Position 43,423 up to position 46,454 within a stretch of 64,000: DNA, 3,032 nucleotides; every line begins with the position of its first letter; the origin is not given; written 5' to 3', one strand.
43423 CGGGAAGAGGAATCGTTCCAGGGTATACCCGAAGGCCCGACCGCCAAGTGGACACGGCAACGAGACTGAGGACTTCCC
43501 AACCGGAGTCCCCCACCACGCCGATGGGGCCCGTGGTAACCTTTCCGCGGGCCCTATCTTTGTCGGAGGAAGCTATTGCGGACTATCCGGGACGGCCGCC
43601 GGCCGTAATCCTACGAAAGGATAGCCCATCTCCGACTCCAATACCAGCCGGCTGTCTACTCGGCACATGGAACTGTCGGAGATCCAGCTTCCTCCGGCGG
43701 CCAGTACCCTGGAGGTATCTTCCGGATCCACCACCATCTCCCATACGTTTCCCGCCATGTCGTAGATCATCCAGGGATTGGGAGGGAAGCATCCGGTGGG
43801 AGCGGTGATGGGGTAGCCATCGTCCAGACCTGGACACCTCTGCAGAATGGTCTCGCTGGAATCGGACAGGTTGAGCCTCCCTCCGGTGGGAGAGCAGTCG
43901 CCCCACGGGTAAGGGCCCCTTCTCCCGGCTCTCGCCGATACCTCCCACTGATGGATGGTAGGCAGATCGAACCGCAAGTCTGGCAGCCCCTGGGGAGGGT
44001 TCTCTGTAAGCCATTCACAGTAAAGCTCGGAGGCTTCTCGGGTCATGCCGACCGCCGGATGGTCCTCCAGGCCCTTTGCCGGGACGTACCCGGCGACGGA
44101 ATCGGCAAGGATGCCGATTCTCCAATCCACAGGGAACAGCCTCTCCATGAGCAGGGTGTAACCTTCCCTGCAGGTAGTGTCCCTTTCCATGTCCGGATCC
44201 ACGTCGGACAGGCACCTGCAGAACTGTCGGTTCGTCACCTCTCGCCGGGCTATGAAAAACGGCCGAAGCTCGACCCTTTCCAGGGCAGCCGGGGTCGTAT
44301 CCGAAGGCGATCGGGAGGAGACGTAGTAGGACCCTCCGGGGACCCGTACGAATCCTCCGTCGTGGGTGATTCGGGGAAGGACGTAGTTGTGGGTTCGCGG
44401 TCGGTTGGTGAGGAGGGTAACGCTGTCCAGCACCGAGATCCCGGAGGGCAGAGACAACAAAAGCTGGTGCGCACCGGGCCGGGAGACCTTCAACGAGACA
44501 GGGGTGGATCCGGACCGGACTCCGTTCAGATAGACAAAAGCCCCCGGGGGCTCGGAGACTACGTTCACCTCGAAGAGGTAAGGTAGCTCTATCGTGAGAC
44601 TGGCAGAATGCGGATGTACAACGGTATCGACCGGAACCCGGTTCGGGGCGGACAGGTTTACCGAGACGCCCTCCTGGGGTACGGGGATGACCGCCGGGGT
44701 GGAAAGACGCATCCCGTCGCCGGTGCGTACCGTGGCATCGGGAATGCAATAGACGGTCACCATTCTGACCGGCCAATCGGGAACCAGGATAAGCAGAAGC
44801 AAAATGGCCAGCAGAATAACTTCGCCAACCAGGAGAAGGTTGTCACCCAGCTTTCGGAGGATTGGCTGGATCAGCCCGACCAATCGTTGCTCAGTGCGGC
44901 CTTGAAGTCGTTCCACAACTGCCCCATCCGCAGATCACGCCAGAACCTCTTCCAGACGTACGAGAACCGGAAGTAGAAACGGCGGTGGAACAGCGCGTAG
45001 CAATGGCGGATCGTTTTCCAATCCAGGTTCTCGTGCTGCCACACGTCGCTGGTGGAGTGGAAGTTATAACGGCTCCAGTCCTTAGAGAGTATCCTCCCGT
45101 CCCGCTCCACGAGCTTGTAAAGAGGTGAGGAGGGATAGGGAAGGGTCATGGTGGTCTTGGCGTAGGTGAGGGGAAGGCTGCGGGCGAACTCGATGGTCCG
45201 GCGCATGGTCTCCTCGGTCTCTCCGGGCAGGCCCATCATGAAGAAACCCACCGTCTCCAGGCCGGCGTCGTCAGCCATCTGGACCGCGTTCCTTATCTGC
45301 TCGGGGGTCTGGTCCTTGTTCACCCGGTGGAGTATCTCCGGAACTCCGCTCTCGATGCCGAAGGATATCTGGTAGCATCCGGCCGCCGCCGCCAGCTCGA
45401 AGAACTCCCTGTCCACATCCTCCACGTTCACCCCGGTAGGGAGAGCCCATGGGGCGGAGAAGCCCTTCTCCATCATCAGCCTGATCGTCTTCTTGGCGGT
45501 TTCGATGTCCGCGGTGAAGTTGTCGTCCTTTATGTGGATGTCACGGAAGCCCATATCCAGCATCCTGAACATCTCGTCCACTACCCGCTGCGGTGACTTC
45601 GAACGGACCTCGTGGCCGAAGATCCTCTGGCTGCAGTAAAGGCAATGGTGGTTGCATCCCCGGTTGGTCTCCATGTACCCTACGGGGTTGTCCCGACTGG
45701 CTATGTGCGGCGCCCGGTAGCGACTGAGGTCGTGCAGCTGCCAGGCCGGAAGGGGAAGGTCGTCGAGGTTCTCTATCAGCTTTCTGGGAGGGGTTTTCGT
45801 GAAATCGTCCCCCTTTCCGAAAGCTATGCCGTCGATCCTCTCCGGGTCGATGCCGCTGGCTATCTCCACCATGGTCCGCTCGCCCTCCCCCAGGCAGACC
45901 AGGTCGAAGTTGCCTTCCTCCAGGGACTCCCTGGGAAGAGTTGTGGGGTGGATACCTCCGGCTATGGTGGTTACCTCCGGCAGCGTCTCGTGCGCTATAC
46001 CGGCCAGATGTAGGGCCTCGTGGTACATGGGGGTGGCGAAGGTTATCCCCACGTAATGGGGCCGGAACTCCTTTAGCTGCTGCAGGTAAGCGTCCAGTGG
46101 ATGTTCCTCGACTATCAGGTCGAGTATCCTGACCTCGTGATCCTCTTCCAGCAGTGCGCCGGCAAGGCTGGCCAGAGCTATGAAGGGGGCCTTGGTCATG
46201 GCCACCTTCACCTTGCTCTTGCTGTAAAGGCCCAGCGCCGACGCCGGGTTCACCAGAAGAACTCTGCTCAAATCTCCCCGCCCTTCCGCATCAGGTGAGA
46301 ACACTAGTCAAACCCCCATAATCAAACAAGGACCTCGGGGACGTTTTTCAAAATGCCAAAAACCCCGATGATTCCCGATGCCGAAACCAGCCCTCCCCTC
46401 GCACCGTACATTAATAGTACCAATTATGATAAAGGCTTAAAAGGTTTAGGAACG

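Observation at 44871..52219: Tandem array of three paralogous B12-binding radical SAM enzymes plus a fourth divergent one, flanked by a CPBP protease and an FGE-family protein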

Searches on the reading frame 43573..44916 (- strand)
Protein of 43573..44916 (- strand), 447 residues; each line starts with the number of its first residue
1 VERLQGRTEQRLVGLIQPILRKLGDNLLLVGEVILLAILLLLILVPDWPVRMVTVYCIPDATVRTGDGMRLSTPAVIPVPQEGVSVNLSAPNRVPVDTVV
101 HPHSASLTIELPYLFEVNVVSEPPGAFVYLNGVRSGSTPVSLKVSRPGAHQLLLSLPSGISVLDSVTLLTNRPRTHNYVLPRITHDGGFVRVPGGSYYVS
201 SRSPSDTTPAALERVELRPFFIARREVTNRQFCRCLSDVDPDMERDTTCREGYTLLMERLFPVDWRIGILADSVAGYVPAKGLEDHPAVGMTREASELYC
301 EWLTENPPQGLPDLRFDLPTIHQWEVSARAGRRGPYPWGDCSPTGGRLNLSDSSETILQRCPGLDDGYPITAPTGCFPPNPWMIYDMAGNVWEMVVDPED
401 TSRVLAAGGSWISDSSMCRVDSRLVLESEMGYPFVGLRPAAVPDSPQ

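Call 6: search_protein_families(library=pfam, proteins=[window:43573-44916:-], max_evalue=0.01)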
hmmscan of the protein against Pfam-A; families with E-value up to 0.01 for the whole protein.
window:43573-44916:- (447 aa): 2 families
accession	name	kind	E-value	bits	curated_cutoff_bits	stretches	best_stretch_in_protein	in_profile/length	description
PF03781.23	FGE-sulfatase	-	6.4e-32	111.6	23.3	1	189-439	5-253/255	Sulfatase-modifying factor enzyme 1-like domain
PF08308.17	PEGA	-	2.1e-08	34.3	20.8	1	117-159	4-46/71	PEGA domain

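Call 7: search_protein_families(library=ncbifam, proteins=[window:43573-44916:-], max_evalue=0.01)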
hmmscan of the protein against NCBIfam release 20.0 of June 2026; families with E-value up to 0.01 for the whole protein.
window:43573-44916:- (447 aa): 4 families
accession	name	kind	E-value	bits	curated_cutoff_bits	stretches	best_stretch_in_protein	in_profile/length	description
TIGR03525.2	GldK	equivalog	5e-18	65.6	350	1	275-394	209-333/408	T9SS ring complex lipoprotein PorK/GldK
NF051459.1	pyoverdine_PvdO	equivalog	1.6e-14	53.6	500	1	284-414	116-236/280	dihydropyoverdine dehydrogenase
NF041186.1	SenA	equivalog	0.0023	17.4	420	1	213-340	197-312/382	selenoneine synthase SenA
TIGR03524.1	GldJ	equivalog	0.0028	16.4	458.2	0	365-397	331-363/559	gliding motility lipoprotein GldJ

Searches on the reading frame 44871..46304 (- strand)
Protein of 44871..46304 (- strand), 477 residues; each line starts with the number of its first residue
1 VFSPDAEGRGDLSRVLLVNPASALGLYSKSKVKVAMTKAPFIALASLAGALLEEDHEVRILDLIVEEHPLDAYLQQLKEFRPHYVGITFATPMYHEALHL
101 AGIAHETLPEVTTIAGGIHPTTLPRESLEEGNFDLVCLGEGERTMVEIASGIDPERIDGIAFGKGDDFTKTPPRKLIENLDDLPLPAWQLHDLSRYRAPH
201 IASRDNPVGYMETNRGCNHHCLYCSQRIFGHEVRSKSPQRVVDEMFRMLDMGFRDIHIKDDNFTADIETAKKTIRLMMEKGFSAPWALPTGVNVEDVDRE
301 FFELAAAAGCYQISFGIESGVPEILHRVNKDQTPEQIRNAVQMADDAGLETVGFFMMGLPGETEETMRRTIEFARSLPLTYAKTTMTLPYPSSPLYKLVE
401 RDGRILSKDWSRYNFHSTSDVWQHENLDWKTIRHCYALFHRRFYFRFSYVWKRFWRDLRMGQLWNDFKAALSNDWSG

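Call 6: search_protein_families(library=pfam, proteins=[window:44871-46304:-], max_evalue=0.01)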
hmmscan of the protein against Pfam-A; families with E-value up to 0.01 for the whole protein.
window:44871-46304:- (477 aa): 2 families
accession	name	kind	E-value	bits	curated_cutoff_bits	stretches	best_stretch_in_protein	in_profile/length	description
PF04055.27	Radical_SAM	-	7.8e-25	88.4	29.5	1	212-374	2-166/166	Radical SAM superfamily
PF02310.24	B12-binding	-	1.1e-19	70.8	32.1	1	40-148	13-120/121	B12 binding domain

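Call 7: search_protein_families(library=ncbifam, proteins=[window:44871-46304:-], max_evalue=0.01)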
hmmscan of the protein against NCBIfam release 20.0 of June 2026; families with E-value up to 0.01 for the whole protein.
window:44871-46304:- (477 aa): 37 families (the best 25 are shown)
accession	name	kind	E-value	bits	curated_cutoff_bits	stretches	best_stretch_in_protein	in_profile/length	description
TIGR02026.1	BchE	equivalog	6.3e-53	180.3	481.35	1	15-457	2-440/497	magnesium-protoporphyrin IX monomethyl ester anaerobic oxidative cyclase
TIGR03471.1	HpnJ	equivalog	1.8e-52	178.8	577.6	1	58-458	47-447/472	hopanoid biosynthesis associated radical SAM protein HpnJ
NF038361.1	rSAM_Sden_1168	equivalog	5.8e-33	114.3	575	1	7-408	57-482/560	Sden_1168 family B12-binding radical SAM P-methyltransferase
NF050148.1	rSAM_ApyD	equivalog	4.9e-32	111.1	750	1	39-374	23-363/645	RiPP biosynthesis radical SAM protein ApyD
TIGR04479.1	bcpD_PhpK_rSAM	subfamily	3.2e-31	108.3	600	1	140-397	179-429/504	PhpK family radical SAM P-methyltransferase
TIGR04367.1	HpnR_B12_rSAM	equivalog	5.4e-30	104.4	650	1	14-400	2-374/490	hopanoid C-3 methylase HpnR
TIGR04013.1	B12_SAM_MJ_1487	hypoth_equivalog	1.4e-29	103.1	251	1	45-398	14-356/382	TIGR04013 family B12-binding domain/radical SAM domain-containing protein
TIGR04072.2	rSAM_ladder_B12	equivalog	1.7e-29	102.7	360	1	43-405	20-378/443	lipid biosynthesis B12-binding/radical SAM protein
TIGR04014.1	B12_SAM_MJ_0865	equivalog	2.2e-26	92.6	360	1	121-400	78-359/434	methyl-coenzyme M reductase glutamine C-methyltransferase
TIGR04385.1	B12_rSAM_cofa1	equivalog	3.3e-25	89.2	450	1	41-375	20-362/438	B12 lower ligand biosynthesis radical SAM protein BzaD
TIGR03975.1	rSAM_ocin_1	subfamily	4.7e-24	84.8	281.85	1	70-374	117-427/606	RiPP maturation radical SAM C-methyltransferase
TIGR04295.1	B12_rSAM_oligo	hypoth_equivalog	3.1e-23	82.1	400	1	49-413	32-396/422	TIGR04295 family B12-binding domain-containing radical SAM protein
NF033070.1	rSAM_AprD4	equivalog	7.1e-23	81.2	500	1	177-427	167-415/456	AprD4 family radical SAM diol-dehydratase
NF040546.1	rSAM_CUAEP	equivalog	2.3e-19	69.4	500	1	43-375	15-339/468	CUAEP/CCAEP-tail radical SAM (seleno)protein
TIGR04428.1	B12_rSAM_trp_MT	equivalog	4.6e-18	64.9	500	1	40-388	16-409/558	tryptophan 2-C-methyltransferase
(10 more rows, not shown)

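Call 17: search_solved_structures(query=window:44871-46304:-, max_evalue=0.01)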
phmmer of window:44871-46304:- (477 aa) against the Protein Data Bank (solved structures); distinct sequences matched with E-value up to 0.01: 19.
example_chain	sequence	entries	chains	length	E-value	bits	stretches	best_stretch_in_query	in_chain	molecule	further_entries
6fd2_B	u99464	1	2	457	2.4e-18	69.5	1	180-405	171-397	Putative apramycin biosynthetic oxidoreductase 4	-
9ccb_A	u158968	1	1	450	1.1e-17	67.3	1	124-395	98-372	Radical SAM core domain-containing protein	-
6wte_A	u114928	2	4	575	4e-17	65.4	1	38-394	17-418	B12-binding domain-containing protein | Tryptophan-C2-methyltransferase containing B12-binding domain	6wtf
7kdx_A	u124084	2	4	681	1.7e-07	33.7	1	34-368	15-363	Methyltransferase TokK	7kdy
5ul2_A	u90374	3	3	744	4.9e-06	28.9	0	57-266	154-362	OxsB protein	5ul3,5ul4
4jc0_A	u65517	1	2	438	1.6e-05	27.2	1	177-376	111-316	Ribosomal protein S12 methylthiotransferase RimO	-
9n1b_A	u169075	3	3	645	2.7e-05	26.5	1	111-368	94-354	Radical SAM protein | Radical SAM enzyme CysS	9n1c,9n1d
3ciw_A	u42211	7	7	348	5.1e-05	25.5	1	209-397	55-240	FeFe-Hydrogenase maturase | [FeFe] hydrogenase maturase subunit HydE | Biotin synthetase, putative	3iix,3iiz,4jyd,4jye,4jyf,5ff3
5fep_A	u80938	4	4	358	5.2e-05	25.5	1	209-397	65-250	[FeFe] hydrogenase maturase subunit HydE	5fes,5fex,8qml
7o1p_A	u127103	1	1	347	5.3e-05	25.5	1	209-397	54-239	[FeFe] hydrogenase maturase subunit HydE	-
3cix_A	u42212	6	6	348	5.4e-05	25.4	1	209-397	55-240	FeFe-Hydrogenase maturase | [FeFe] hydrogenase maturase subunit HydE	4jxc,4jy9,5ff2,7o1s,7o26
7o1o_A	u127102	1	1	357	5.5e-05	25.4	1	209-397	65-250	[FeFe] hydrogenase maturase subunit HydE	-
5few_A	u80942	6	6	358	5.5e-05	25.4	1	209-397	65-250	[FeFe] hydrogenase maturase subunit HydE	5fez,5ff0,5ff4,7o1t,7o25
8qmk_A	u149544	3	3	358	5.5e-05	25.4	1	209-397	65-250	[FeFe] hydrogenase maturase subunit HydE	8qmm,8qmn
4jy8_A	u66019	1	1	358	5.8e-05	25.3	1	209-397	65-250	FEFE-HYDROGENASE MATURASE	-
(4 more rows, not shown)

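Call 93: find_homologous_proteins(query=window:44871-46262:-, max_evalue=1e-10)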
Query window:44871-46262:- (463 aa): 1364 proteins with E <= 1e-10 among 8000 candidates; the best 120 are listed.
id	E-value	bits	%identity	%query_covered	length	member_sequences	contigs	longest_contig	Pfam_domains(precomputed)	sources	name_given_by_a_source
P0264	0.0e+0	1070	98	100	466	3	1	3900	PF04055.28,PF02310.25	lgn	-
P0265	3.2e-243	826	74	100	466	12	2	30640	PF04055.28,PF02310.25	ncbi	ncbi:MAG: radical SAM protein [Candidatus Fermentibacteraceae bacterium]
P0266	5.6e-241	818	74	100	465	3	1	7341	PF04055.28,PF02310.25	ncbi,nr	ncbi:MAG: radical SAM protein [Candidatus Aegiribacteria sp.]|nr:radical SAM protein [Candidatus Aeg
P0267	1.1e-240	818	74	100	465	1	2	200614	PF04055.28,PF02310.25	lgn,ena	-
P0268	6.9e-239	812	74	100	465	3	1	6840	PF04055.28,PF02310.25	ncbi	ncbi:MAG: radical SAM protein [Candidatus Aegiribacteria sp.]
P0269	1.1e-238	811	73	100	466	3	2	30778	PF04055.28,PF02310.25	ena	-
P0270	1.3e-238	811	73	100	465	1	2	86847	PF04055.28,PF02310.25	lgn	-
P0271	1.0e-237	808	73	100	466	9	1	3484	PF04055.28,PF02310.25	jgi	-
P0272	3.8e-237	806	73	100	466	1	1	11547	PF04055.28,PF02310.25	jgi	jgi:radical SAM superfamily enzyme YgiQ (UPF0313 family)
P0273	8.5e-237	805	73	100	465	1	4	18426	PF04055.28,PF02310.25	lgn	-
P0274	2.2e-236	803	73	100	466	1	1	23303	PF04055.28,PF02310.25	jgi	jgi:anaerobic magnesium-protoporphyrin IX monomethyl ester cyclase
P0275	3.4e-236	803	73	100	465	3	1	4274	PF04055.28,PF02310.25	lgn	-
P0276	4.7e-236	802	73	100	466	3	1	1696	PF04055.28,PF02310.25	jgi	-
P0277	1.2e-235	801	73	100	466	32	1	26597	PF04055.28,PF02310.25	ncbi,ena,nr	ncbi:hypothetical protein DRQ25_02865 [Candidatus Fermentibacteria bacterium]|nr:MAG: hypothetical p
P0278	4.2e-234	796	73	98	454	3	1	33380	PF04055.28,PF02310.25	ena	-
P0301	2.1e-211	721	67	99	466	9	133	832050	PF04055.28,PF02310.25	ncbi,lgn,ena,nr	ncbi:MAG TPA: radical SAM protein [Candidatus Fermentibacter daniensis]|nr:MAG: hypothetical protein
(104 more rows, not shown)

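Call 94: find_encoding_contigs(protein=P0301, flank=9000, max_places=1)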
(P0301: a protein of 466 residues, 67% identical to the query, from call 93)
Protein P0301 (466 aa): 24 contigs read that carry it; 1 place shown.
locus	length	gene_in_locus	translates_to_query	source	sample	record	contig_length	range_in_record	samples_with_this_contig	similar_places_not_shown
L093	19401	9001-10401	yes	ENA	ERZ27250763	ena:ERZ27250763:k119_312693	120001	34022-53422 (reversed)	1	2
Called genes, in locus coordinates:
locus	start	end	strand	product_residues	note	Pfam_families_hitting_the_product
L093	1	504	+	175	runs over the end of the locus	-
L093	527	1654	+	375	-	PF13421:Band_7_1, PF01145:Band_7, PF17032:Zn_ribbon_15 (faint), PF12773:DZR, PF24463:DUF7577 (faint), PF13240:Zn_Ribbon_1, PF13248:Zn_ribbon_3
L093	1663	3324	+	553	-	PF00501:AMP-binding, PF13193:AMP-binding_C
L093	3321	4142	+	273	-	PF00793:DAHP_synth_1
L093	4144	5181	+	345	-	PF00365:PFK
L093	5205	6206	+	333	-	PF00044:Gp_dh_N, PF02800:Gp_dh_C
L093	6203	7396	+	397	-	PF00162:PGK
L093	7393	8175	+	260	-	PF00121:TIM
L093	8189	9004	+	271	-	PF02517:Rce1-like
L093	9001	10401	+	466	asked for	PF02310:B12-binding, PF04055:Radical_SAM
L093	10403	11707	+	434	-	PF08308:PEGA, PF03781:FGE-sulfatase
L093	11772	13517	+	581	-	PF00501:AMP-binding, PF23562:AMP-binding_C_3 (weak), PF13193:AMP-binding_C (faint)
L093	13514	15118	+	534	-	-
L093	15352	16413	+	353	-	-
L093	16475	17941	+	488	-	PF01943:Polysacc_synt, PF13440:Polysacc_synt_3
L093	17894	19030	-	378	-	PF23186:DUF7059 (faint), PF05175:MTS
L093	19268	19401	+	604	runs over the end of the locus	PF02518:HATPase_c (weak), PF00204:DNA_gyraseB, PF01751:Toprim, PF00986:DNA_gyraseB_C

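Call 95: find_encoding_contigs(protein=P0267, flank=9000, max_places=1)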
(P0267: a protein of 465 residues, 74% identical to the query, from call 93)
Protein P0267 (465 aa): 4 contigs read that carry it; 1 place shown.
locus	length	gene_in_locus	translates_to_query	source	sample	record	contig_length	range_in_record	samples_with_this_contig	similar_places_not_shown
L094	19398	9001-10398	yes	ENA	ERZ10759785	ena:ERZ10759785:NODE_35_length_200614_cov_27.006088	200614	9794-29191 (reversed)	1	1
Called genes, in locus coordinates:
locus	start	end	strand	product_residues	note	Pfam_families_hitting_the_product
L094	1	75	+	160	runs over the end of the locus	-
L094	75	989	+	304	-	PF01058:Oxidored_q6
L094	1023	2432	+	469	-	PF27537:HoxH, PF00374:NiFeSe_Hases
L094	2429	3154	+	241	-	PF00037:Fer4 (weak), PF12797:Fer4_2 (faint), PF12837:Fer4_6 (weak), PF12838:Fer4_7, PF13237:Fer4_10, PF14697:Fer4_21, PF13187:Fer4_9, PF13484:Fer4_16 (faint)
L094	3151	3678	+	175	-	PF01750:HycI (weak)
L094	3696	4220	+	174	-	PF00027:cNMP_binding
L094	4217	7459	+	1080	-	PF00990:GGDEF, PF13191:AAA_16, PF14938:SNAP (faint), PF07719:TPR_2 (faint), PF13181:TPR_8 (faint), PF13424:TPR_12, PF17874:TPR_MalT, PF13424:TPR_12, +2 more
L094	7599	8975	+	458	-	PF02310:B12-binding, PF04055:Radical_SAM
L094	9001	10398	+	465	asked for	PF02310:B12-binding, PF04055:Radical_SAM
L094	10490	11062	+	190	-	PF01035:DNA_binding_1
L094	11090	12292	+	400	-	PF00155:Aminotran_1_2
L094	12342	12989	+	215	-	-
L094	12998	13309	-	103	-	-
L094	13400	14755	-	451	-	PF00884:Sulfatase, PF01663:Phosphodiest (faint)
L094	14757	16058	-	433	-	PF01964:ThiC_Rad_SAM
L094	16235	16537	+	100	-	-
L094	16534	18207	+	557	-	PF00160:Pro_isomerase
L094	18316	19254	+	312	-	PF01073:3Beta_HSD, PF01370:Epimerase, PF02719:Polysacc_synt_2, PF04321:RmlD_sub_bind, PF13460:NAD_binding_10, PF16363:GDP_Man_Dehyd, PF07993:NAD_binding_4 (weak)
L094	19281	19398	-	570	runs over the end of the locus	PF01839:FG-GAP (faint), PF13517:FG-GAP_3 (weak), PF25292:Beta-prop_CGLA (faint), PF13517:FG-GAP_3 (weak)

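Call 102: search_protein_families(library=pfam, proteins=[L094:7599-8975:+], max_evalue=0.0001)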
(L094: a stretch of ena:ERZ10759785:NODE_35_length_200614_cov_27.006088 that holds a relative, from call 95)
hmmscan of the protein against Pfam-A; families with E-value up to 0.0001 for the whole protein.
L094:7599-8975:+ (458 aa): 2 families
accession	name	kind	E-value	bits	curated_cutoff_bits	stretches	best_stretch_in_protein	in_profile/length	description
PF04055.27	Radical_SAM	-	9e-25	88.2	29.5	1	199-363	3-166/166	Radical SAM superfamily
PF02310.24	B12-binding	-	4.8e-13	49.4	32.1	1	22-126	13-116/121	B12 binding domain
